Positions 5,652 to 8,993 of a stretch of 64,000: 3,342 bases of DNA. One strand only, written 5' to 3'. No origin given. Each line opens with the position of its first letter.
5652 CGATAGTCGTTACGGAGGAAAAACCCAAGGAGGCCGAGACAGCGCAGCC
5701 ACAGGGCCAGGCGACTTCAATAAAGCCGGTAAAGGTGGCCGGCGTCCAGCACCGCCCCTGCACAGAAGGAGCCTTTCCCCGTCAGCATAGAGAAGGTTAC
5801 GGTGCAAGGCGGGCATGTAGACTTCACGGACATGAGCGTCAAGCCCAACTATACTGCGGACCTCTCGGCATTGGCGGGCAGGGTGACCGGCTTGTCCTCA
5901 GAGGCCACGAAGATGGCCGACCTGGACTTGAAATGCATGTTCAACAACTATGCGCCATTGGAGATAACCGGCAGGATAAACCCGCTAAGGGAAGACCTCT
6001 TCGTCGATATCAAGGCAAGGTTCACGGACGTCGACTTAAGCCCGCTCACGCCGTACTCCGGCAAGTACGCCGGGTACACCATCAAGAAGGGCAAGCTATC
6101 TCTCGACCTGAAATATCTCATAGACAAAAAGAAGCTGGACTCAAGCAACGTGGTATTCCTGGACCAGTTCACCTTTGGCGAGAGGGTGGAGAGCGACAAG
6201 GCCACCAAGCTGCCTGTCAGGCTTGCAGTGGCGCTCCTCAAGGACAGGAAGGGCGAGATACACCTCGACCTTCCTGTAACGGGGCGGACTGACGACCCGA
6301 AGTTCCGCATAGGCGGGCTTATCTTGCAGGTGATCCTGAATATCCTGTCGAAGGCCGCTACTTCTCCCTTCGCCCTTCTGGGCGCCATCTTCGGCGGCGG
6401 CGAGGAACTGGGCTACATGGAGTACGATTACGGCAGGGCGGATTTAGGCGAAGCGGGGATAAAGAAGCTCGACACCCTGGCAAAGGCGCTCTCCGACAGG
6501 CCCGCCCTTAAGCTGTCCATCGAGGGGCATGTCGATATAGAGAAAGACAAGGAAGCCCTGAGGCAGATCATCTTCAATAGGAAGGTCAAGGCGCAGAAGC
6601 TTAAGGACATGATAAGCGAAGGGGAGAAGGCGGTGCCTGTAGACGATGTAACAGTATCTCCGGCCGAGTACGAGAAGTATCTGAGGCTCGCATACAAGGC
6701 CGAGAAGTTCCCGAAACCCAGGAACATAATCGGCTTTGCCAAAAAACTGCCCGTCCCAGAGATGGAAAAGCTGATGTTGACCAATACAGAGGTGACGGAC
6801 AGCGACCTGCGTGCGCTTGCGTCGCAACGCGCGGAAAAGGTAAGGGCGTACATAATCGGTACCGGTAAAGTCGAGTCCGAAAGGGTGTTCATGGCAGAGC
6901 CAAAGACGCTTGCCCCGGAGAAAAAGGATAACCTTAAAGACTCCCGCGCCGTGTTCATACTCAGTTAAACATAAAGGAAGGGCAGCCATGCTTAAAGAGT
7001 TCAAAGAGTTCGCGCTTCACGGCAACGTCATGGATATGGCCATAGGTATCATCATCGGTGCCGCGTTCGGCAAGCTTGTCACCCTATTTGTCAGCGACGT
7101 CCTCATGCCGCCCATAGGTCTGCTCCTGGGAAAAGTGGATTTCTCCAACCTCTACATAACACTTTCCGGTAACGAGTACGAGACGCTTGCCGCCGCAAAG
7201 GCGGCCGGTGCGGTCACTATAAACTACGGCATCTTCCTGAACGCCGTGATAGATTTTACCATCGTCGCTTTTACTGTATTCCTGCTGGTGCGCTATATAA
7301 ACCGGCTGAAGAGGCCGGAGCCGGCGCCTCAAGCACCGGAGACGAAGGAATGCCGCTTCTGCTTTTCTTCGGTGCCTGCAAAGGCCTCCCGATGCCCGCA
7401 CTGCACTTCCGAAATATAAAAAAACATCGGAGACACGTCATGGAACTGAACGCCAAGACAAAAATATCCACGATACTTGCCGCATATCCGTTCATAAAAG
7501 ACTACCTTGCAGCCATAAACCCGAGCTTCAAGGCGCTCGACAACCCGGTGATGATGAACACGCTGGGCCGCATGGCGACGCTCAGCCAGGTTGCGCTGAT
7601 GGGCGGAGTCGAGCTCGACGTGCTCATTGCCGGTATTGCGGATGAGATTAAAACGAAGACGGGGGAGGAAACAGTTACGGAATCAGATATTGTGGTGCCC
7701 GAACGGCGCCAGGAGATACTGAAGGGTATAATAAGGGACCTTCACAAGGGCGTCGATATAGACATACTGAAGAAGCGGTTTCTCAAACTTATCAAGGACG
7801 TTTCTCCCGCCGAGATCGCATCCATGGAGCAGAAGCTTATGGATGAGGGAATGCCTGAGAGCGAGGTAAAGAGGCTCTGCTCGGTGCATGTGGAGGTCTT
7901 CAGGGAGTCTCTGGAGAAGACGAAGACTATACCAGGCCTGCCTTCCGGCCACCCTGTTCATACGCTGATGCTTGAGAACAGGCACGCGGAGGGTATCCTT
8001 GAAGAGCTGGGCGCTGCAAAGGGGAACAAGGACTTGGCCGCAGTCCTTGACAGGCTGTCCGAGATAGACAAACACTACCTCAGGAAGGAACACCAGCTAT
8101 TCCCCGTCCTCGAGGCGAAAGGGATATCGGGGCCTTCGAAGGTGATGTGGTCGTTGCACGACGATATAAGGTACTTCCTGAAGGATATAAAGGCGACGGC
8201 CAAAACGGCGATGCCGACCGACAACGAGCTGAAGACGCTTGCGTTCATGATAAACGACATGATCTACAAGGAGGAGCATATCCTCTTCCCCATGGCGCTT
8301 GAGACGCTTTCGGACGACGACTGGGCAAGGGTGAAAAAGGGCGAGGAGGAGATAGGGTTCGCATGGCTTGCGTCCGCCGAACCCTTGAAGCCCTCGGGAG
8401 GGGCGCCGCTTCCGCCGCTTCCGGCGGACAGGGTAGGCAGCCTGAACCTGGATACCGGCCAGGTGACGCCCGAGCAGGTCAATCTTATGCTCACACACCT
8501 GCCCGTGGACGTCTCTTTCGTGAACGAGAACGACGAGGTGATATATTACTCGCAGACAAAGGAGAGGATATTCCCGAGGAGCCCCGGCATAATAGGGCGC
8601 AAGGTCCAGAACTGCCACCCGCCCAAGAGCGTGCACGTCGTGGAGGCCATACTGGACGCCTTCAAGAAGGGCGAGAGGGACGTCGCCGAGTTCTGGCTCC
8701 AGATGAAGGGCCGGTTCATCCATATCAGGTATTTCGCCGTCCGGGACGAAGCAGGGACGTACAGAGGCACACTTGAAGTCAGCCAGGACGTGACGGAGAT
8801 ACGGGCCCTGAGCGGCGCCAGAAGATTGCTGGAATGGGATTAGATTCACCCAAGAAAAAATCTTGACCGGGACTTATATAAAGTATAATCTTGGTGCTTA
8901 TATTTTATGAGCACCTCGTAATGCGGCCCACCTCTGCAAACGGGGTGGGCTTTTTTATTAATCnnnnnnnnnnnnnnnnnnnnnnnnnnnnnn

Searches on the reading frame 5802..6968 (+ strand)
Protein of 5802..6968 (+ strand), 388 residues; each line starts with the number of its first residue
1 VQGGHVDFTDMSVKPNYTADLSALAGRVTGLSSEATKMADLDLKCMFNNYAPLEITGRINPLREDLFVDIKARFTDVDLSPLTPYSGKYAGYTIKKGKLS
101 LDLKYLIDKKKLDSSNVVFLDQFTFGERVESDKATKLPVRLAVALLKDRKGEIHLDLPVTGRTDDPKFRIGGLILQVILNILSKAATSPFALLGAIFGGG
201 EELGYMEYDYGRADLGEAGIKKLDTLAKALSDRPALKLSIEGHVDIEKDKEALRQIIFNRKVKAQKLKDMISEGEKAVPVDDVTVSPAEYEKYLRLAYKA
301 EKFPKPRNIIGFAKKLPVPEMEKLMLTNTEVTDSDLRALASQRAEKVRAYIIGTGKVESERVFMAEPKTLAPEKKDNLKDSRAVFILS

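Call 46: search_protein_families(library=pfam, proteins=[window:5802-6968:+], max_evalue=0.00001)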
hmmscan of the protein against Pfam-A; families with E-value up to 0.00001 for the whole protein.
window:5802-6968:+ (388 aa): 2 families
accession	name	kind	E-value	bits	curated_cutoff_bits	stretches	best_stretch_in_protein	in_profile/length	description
PF05359.17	DUF748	-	4.6e-158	528.6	50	1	1-362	676-1037/1037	Domain of Unknown Function (DUF748)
PF00691.25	OmpA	-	2.6e-06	28.1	27.2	0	208-251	2-47/98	OmpA family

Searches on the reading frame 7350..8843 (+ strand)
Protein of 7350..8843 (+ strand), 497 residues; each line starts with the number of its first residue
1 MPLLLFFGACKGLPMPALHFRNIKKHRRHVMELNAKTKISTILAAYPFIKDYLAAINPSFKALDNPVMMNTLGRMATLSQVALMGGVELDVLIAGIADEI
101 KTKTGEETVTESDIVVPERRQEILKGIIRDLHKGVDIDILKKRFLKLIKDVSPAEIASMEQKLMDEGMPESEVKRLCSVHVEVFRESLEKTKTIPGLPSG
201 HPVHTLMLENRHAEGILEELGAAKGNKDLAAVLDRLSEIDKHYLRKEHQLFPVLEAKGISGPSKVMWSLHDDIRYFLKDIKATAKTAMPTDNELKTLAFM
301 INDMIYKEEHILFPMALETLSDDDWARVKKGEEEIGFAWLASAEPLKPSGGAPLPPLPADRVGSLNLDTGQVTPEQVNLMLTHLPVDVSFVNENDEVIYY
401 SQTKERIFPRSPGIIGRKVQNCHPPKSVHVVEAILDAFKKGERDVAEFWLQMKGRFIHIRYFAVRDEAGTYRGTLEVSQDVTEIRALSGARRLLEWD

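Call 46: search_protein_families(library=pfam, proteins=[window:7350-8843:+], max_evalue=0.00001)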
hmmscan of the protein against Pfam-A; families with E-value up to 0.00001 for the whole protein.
window:7350-8843:+ (497 aa): 4 families
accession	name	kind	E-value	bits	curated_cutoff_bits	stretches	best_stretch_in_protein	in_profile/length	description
PF13596.12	PAS_10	-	2.3e-28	99.3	22.1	1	378-482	2-106/106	PAS domain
PF04282.18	DUF438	-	7.9e-25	87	25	1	124-189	1-66/67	Family of unknown function (DUF438)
PF01814.28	Hemerythrin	-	9.3e-17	62.1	25.3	1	201-316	1-127/127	Hemerythrin HHE cation binding domain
PF08984.16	DUF1858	-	1.3e-13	51.3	32.2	1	34-93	2-59/59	Domain of unknown function (DUF1858)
